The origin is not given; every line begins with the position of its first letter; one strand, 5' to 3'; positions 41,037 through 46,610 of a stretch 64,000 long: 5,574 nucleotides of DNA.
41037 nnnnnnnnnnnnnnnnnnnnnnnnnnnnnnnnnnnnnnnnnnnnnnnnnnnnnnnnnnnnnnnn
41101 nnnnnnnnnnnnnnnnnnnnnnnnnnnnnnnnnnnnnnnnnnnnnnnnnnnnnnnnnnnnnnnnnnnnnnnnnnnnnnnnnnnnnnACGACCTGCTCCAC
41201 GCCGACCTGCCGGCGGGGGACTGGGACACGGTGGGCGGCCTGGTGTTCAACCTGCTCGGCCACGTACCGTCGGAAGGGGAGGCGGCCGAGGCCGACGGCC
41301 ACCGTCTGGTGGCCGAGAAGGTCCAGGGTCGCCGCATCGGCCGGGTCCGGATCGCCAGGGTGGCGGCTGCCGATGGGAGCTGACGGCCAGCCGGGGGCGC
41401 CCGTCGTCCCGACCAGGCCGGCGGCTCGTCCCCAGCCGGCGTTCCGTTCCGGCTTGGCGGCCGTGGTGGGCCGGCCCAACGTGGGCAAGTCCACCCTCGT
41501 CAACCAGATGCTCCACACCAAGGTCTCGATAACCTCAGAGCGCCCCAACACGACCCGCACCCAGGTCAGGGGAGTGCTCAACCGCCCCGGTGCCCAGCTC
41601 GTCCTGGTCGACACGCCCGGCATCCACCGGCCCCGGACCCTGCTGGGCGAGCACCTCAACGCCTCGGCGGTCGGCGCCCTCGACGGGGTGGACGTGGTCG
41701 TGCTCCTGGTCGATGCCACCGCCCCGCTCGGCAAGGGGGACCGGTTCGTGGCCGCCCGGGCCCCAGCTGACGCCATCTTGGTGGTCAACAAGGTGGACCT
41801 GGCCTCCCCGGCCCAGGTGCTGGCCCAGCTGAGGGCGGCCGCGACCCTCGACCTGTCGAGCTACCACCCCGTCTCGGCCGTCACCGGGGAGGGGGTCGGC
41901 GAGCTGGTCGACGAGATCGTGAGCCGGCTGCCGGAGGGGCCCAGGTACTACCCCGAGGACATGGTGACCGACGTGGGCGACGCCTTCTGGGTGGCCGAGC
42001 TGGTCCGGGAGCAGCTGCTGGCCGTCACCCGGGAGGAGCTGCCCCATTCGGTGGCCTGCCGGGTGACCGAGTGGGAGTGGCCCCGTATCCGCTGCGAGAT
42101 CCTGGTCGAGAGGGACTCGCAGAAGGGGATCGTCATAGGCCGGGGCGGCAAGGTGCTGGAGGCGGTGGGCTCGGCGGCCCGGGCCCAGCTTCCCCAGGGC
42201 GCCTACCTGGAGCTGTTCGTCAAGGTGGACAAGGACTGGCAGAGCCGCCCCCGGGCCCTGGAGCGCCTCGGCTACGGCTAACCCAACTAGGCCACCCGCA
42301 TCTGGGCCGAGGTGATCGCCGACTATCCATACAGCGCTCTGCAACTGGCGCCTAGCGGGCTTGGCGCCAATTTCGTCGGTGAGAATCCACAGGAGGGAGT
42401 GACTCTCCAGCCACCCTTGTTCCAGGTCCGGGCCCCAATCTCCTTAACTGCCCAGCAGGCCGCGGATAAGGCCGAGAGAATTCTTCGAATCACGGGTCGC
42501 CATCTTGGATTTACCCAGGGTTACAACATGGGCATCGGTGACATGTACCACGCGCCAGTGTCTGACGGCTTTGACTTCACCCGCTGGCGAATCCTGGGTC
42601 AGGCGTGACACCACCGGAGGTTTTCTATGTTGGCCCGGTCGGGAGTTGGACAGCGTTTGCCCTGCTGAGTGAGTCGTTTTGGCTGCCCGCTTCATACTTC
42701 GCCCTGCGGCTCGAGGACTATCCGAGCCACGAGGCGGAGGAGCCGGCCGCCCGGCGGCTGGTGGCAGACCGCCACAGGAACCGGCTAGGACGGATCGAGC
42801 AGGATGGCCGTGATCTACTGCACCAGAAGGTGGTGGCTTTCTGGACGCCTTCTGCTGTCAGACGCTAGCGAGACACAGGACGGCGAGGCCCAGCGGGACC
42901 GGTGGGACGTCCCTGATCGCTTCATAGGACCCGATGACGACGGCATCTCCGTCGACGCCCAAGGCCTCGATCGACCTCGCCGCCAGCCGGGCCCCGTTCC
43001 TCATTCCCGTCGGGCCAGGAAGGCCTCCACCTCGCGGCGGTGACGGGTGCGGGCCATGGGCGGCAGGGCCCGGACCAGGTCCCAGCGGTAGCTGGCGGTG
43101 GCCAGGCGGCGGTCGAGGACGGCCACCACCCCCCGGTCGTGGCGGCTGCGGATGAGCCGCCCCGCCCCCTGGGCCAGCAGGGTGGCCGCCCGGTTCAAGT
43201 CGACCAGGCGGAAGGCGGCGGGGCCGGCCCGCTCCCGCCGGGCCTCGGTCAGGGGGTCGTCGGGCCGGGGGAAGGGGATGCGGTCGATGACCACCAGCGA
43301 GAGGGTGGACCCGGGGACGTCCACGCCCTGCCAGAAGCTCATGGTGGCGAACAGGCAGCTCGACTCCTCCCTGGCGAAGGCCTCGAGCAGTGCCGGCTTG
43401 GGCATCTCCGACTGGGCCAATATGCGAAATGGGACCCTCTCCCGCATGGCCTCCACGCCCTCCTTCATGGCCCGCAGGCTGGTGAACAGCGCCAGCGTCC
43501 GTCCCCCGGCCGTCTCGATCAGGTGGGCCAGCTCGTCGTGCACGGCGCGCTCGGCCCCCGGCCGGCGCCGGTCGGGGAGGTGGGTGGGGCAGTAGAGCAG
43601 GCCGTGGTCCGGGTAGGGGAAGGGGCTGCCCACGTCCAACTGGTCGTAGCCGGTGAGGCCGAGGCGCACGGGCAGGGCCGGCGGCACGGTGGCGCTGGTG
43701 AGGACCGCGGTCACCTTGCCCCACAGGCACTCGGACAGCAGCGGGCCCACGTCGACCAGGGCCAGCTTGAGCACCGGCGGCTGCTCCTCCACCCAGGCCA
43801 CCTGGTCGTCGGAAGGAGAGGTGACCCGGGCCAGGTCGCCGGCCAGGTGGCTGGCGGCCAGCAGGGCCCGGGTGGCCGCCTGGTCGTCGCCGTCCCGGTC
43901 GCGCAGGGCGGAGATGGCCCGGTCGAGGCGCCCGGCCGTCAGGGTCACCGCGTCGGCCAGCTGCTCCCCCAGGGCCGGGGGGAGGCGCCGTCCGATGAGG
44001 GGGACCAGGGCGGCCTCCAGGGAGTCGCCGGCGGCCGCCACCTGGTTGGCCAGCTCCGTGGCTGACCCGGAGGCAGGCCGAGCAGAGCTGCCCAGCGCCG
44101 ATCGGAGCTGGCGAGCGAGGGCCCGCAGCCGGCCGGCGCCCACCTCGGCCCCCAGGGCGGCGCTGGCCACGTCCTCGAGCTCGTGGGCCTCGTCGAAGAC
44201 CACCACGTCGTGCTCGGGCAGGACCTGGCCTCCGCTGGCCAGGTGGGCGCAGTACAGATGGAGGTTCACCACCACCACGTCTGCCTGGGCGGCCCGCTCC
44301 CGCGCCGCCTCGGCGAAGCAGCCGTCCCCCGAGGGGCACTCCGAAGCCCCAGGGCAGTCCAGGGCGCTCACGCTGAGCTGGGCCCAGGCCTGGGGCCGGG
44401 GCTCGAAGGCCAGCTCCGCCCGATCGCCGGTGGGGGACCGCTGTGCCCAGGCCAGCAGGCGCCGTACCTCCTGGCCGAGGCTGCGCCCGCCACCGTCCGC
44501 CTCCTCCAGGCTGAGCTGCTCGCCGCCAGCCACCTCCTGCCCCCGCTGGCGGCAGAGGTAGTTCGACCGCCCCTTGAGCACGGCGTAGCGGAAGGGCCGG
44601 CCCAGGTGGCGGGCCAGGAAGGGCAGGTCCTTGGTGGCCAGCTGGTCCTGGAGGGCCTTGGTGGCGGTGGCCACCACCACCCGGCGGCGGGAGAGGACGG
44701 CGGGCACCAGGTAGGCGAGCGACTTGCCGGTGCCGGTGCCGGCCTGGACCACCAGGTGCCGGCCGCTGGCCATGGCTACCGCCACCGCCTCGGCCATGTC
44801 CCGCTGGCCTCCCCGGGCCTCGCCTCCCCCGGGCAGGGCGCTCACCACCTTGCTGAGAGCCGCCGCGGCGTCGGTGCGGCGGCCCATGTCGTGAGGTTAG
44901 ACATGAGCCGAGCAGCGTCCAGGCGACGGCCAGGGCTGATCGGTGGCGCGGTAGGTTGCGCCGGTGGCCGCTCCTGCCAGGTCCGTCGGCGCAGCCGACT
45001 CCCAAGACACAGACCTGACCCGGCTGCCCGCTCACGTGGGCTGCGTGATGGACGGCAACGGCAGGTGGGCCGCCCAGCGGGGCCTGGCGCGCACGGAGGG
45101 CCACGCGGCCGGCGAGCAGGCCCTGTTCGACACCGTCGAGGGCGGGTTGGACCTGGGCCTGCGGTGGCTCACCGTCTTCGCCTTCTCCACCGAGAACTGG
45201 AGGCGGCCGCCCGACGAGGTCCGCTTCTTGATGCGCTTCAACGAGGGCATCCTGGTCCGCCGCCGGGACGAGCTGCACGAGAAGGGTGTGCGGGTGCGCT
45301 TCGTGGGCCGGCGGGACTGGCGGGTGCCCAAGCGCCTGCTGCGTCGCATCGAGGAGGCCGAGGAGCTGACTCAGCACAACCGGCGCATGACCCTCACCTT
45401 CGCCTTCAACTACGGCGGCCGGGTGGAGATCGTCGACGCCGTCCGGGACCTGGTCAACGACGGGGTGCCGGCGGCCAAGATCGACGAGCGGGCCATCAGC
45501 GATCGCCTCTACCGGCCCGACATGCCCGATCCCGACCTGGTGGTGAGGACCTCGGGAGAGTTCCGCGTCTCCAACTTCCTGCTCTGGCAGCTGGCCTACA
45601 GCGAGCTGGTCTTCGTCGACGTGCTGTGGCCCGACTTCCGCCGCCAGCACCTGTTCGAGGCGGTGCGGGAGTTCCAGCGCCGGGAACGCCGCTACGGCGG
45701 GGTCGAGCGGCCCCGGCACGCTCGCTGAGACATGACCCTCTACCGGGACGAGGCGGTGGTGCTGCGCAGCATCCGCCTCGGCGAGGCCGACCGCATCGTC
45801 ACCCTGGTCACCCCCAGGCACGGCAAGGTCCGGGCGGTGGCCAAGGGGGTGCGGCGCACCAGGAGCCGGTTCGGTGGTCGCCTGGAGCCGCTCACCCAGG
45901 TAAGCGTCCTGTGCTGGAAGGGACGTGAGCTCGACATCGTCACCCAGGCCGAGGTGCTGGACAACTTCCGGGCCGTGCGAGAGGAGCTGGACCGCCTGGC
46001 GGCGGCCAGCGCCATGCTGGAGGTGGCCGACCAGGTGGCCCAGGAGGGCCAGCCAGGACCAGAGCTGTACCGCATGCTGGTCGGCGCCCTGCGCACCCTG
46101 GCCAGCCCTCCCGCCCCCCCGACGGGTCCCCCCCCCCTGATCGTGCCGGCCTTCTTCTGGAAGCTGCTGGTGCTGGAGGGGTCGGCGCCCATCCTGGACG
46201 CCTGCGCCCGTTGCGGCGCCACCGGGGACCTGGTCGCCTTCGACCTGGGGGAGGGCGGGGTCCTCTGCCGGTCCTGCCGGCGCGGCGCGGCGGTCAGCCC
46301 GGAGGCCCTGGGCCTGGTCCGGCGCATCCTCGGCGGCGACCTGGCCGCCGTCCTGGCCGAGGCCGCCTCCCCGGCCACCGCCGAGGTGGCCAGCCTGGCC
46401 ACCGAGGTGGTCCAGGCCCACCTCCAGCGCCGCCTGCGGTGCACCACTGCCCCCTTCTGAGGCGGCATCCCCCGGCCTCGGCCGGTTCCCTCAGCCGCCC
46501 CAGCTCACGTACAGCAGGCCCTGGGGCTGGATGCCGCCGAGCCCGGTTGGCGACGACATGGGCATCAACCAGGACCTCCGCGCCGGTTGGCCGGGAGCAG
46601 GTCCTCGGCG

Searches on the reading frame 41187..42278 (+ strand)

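Call 11: search_protein_families(library=pfam, proteins=[window:41187-42278:+], max_evalue=0.001)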
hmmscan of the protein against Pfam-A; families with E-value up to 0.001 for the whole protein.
window:41187-42278:+ (364 aa): 9 families
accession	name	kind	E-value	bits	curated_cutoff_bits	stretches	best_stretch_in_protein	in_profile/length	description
PF01926.29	MMR_HSR1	-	4.5e-21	75.5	21.9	1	92-202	3-113/113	50S ribosome-binding GTPase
PF07650.23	KH_2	-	1.4e-10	41.3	22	1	302-352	25-78/78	KH domain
PF02421.24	FeoB_N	-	3.6e-10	40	27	1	92-244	4-156/156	Ferrous iron transport protein B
PF03193.22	RsgA_GTPase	-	8.1e-08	32.7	30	1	85-148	103-170/174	RsgA GTPase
PF00009.33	GTP_EFTU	-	2.2e-07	31.1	26.5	1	131-249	64-187/188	Elongation factor Tu GTP binding domain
PF00350.29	Dynamin_N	-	8.6e-07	29.6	27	0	92-125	2-35/168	Dynamin family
PF04548.22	AIG1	-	9.1e-05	22.3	27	1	93-178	5-94/212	AIG1 family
PF02492.25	cobW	-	0.00019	21.5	20.7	0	127-217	74-167/180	CobW/HypB/UreG, nucleotide-binding domain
PF00071.28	Ras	-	0.00084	19.4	21.6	0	93-248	4-160/162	Ras family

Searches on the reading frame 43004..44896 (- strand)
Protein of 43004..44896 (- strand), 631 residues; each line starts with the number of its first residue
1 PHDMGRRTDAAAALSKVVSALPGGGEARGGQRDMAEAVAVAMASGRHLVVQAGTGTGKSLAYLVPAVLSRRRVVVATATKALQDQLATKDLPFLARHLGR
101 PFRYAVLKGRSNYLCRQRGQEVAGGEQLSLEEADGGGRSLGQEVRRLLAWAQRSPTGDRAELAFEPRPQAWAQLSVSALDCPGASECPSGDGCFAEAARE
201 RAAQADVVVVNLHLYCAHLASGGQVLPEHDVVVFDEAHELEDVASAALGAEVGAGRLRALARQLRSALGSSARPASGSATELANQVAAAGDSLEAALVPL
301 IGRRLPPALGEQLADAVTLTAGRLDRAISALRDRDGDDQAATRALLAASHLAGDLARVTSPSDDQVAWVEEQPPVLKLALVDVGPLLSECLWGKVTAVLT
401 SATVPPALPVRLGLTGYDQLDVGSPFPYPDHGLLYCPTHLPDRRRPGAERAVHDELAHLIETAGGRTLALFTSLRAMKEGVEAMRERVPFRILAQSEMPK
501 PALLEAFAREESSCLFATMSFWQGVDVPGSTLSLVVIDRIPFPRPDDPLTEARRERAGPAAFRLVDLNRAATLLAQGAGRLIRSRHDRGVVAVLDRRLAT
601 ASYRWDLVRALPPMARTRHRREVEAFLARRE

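Call 11: search_protein_families(library=pfam, proteins=[window:43004-44896:-], max_evalue=0.001)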
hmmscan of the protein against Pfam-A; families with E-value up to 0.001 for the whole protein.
window:43004-44896:- (631 aa): 2 families
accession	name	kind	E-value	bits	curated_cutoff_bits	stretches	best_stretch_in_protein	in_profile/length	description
PF13307.12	Helicase_C_2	-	5.6e-38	131.1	25.3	1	458-613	3-169/170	Helicase C-terminal domain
PF00270.35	DEAD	-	3.2e-11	43.7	26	1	36-88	6-63/167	DEAD/DEAH box helicase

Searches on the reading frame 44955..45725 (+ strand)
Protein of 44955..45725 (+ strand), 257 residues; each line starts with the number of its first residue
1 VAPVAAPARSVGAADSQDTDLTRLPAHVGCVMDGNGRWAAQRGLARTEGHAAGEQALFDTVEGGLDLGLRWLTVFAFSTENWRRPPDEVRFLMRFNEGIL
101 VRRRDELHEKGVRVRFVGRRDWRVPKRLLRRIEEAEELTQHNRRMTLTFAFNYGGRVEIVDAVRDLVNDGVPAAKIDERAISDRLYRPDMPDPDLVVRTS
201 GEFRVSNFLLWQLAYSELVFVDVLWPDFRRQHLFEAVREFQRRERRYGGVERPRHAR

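Call 11: search_protein_families(library=pfam, proteins=[window:44955-45725:+], max_evalue=0.001)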
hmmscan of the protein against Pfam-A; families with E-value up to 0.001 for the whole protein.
window:44955-45725:+ (257 aa): 1 family
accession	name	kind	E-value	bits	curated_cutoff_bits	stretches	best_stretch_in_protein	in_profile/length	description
PF01255.24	Prenyltransf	-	2.1e-81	273.1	27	1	31-248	1-219/219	Putative undecaprenyl diphosphate synthase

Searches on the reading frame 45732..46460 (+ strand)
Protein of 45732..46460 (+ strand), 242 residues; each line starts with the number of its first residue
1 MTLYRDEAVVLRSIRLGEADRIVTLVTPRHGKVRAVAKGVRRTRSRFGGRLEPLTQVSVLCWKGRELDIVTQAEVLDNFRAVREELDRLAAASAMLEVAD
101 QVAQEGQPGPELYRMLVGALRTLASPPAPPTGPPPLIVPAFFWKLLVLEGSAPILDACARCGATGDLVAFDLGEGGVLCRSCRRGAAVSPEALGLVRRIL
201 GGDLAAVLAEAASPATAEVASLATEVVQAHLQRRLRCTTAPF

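Call 18: find_encoding_contigs(protein=window:45732-46460:+, flank=2000, max_places=3)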
Protein window:45732-46460:+ (242 aa): 1 contig read that carries it; 1 place shown.
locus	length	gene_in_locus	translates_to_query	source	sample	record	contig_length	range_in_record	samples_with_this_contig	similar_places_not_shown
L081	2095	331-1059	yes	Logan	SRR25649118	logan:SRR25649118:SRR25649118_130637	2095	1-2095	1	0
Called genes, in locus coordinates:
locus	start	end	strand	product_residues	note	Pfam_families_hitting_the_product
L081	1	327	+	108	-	?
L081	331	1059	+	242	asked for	PF11967:RecO_N, PF02565:RecO_C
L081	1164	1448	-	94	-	PF01740:STAS, PF13466:STAS_2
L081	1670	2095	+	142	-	?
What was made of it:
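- Tried and rejected: RecO matched only a 2-kb Logan contig (call 18).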
